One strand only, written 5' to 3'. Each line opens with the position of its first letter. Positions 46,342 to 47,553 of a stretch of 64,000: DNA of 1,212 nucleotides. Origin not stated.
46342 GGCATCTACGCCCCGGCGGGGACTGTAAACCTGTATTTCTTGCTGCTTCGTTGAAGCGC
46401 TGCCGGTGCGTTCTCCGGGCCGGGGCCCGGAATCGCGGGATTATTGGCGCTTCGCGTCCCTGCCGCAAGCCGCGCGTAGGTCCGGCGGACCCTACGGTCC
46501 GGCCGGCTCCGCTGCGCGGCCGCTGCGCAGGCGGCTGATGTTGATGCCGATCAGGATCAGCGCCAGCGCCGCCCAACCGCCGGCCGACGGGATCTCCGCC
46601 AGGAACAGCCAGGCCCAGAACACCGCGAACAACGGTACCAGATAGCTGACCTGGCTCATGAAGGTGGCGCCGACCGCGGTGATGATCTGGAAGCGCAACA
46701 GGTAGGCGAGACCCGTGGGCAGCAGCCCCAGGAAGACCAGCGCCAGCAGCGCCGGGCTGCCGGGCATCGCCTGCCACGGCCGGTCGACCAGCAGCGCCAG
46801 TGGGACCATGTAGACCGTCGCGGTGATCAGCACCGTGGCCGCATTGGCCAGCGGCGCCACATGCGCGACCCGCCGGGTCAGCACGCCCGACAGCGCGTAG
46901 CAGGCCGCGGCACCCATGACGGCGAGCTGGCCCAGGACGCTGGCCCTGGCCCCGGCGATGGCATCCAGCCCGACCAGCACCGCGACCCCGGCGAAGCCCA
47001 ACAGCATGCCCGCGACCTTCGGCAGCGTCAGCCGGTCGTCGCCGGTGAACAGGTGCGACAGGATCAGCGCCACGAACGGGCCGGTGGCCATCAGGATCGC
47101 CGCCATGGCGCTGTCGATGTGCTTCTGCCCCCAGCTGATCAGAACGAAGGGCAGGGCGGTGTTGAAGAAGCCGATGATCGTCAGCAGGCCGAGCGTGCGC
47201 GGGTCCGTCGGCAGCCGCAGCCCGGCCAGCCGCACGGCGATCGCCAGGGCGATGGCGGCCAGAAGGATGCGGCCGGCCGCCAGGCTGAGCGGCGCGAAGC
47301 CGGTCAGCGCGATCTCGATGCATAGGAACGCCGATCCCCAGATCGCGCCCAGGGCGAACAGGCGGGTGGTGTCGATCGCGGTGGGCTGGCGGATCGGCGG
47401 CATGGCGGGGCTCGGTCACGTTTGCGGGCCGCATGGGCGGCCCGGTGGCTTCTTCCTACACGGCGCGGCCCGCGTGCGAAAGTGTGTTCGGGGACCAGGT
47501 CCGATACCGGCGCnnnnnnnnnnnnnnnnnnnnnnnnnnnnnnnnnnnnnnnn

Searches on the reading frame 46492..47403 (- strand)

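Call 24: search_protein_families(library=pfam, proteins=[window:46492-47403:-], max_evalue=0.01)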
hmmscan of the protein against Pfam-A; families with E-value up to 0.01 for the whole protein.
window:46492-47403:- (303 aa): 2 families
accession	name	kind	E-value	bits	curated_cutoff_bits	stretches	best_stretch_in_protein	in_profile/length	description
PF00892.27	EamA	-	1.6e-38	132.5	28.2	2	16-144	8-134/135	EamA-like transporter family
PF06027.18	SLC35F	-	0.00073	19.6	21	1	107-189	108-194/299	Solute carrier family 35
